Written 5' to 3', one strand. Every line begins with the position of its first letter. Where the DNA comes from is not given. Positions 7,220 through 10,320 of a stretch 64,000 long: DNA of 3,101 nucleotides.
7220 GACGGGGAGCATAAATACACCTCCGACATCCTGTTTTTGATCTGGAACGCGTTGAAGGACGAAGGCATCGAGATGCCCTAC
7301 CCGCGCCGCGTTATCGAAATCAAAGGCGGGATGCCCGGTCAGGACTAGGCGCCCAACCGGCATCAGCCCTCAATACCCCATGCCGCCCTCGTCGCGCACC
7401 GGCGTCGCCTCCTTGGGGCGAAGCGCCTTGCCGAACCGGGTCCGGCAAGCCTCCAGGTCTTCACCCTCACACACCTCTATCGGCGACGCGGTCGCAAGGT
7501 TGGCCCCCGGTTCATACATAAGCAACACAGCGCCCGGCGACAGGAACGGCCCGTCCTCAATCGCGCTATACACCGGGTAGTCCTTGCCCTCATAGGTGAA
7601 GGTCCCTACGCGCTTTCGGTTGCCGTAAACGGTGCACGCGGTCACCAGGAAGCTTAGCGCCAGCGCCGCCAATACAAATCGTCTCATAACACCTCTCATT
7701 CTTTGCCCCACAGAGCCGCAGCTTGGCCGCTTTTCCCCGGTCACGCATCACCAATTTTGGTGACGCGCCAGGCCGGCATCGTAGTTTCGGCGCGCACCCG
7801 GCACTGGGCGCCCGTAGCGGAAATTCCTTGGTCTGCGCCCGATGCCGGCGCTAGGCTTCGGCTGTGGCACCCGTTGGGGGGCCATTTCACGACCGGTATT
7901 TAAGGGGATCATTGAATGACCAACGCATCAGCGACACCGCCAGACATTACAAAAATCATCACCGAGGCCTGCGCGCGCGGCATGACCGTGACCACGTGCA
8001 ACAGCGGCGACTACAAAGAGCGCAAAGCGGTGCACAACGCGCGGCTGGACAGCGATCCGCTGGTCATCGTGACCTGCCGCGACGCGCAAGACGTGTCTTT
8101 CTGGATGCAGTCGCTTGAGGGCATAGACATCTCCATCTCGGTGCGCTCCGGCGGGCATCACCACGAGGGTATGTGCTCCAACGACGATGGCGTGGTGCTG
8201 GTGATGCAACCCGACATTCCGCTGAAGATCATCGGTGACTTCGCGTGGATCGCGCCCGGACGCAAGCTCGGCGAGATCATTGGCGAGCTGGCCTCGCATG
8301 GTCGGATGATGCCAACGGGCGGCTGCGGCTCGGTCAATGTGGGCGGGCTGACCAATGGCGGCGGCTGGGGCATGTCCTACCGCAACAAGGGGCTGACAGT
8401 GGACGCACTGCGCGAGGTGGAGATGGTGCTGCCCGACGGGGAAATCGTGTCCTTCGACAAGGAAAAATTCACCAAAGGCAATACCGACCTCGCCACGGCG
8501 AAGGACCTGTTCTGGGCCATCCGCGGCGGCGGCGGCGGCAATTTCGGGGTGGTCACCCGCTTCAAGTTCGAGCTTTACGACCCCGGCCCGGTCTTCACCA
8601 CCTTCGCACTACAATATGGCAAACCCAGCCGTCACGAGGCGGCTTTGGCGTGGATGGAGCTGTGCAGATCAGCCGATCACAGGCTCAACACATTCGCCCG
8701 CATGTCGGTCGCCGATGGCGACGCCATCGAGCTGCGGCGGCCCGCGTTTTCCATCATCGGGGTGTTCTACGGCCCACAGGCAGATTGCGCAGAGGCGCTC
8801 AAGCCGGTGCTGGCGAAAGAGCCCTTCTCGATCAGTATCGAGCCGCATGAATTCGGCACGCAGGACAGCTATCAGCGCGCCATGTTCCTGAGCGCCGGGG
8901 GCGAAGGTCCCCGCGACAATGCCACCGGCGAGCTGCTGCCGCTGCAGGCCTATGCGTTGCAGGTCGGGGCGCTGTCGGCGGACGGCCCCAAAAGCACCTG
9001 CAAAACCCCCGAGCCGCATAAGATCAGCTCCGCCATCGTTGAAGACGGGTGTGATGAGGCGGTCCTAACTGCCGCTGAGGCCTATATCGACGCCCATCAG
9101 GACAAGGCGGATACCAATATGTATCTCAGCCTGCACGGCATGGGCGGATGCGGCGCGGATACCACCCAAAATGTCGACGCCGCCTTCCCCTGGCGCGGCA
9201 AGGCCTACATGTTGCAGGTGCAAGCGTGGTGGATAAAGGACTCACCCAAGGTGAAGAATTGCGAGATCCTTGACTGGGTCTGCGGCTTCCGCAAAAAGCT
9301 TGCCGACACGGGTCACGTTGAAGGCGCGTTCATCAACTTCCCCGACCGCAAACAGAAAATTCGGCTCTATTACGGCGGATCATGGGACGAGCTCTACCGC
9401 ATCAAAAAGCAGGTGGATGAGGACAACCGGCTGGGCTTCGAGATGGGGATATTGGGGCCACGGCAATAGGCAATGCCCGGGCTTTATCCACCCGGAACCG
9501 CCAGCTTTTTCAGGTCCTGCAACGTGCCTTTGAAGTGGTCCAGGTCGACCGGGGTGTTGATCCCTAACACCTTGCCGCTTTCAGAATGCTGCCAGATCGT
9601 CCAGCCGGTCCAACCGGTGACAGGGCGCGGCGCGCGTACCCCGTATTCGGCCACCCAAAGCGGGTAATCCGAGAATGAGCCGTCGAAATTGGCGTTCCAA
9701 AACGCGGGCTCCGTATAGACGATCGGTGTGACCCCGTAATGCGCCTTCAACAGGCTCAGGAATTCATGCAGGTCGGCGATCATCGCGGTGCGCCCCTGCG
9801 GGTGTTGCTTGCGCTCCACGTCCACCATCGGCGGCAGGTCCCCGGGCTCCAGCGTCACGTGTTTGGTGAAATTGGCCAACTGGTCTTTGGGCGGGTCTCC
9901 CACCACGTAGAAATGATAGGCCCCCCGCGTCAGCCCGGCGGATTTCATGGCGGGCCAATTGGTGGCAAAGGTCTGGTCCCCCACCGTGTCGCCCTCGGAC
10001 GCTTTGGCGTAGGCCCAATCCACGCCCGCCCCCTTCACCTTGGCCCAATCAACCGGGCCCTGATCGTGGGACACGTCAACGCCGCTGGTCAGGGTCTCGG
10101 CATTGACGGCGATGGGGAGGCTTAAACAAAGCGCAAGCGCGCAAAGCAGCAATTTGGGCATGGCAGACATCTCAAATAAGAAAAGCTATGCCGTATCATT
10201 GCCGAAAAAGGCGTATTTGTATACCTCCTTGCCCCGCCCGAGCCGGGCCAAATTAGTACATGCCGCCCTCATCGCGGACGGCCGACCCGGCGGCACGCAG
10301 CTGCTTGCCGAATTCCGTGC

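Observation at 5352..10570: Three dispersed paralogs of an unrecognised small lipoprotein family within 5 kb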

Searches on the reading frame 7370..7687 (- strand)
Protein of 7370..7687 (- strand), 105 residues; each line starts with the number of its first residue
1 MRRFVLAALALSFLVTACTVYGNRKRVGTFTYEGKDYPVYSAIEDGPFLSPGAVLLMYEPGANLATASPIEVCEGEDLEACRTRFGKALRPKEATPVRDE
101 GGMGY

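Call 4: search_protein_families(library=pfam, proteins=[window:7370-7687:-], max_evalue=10)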
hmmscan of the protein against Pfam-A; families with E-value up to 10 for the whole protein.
window:7370-7687:- (105 aa): 0 families

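Call 5: search_protein_families(library=ncbifam, proteins=[window:7370-7687:-], max_evalue=10)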
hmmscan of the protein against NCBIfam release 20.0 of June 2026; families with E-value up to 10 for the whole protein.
window:7370-7687:- (105 aa): 1 family
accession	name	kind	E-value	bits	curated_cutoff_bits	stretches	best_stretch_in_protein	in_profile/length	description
NF047847.2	SS_mature_LptM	equivalog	1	9.5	27.7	1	1-18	1-20/31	LPS translocon maturation chaperone LptM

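Call 47: search_dna_similar(query=window:7370-7687:-, collection=phages, mode=protein, max_evalue=1)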
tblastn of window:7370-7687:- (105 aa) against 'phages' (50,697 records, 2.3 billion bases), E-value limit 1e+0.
No match.

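Call 48: search_dna_similar(query=window:7370-7687:-, collection=plasmids, mode=protein, max_evalue=1)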
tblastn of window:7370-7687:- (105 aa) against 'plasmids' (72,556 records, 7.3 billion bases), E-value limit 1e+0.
No match.

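Call 90: search_protein_families(library=padloc, proteins=[window:7370-7687:-], max_evalue=0.01)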
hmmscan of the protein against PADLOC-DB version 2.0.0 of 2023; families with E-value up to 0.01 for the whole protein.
window:7370-7687:- (105 aa): 0 families

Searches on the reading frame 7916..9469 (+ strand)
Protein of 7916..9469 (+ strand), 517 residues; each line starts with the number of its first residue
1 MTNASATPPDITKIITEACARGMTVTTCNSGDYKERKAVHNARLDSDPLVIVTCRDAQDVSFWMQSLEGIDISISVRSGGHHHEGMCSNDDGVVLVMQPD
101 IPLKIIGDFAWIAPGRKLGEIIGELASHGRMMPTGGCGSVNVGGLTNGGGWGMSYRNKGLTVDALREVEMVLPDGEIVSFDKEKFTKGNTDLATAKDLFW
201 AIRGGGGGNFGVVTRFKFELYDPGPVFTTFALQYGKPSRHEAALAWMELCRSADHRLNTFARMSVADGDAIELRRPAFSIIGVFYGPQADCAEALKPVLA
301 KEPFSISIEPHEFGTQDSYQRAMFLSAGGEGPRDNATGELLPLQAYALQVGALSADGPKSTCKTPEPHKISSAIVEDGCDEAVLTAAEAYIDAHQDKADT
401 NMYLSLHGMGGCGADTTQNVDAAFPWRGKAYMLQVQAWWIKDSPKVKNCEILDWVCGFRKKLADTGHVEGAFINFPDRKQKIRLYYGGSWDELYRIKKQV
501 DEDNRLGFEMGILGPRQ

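Call 8: search_protein_families(library=pfam, proteins=[window:7916-9469:+], max_evalue=0.001)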
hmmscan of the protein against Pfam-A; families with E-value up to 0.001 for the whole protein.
window:7916-9469:+ (517 aa): 2 families
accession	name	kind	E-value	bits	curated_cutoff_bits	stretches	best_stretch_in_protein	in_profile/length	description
PF01565.28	FAD_binding_4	-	1.4e-19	70.6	26.4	1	48-180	1-138/139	FAD binding domain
PF08031.17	BBE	-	6.3e-06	26.5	20.6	1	471-512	1-44/45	Berberine and berberine like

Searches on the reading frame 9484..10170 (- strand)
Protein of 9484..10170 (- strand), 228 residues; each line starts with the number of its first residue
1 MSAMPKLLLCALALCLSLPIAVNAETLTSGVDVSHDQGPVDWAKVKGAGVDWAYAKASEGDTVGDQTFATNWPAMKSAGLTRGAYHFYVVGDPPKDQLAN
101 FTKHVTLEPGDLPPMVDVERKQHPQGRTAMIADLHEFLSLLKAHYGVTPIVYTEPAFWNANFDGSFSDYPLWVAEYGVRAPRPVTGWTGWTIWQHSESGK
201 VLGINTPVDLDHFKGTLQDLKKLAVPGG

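Call 8: search_protein_families(library=pfam, proteins=[window:9484-10170:-], max_evalue=0.001)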
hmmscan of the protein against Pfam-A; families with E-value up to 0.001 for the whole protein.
window:9484-10170:- (228 aa): 1 family
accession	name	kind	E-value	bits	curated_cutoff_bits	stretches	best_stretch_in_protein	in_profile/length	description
PF01183.26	Glyco_hydro_25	-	5.5e-46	157.6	27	1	31-204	1-180/180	Glycosyl hydrolases family 25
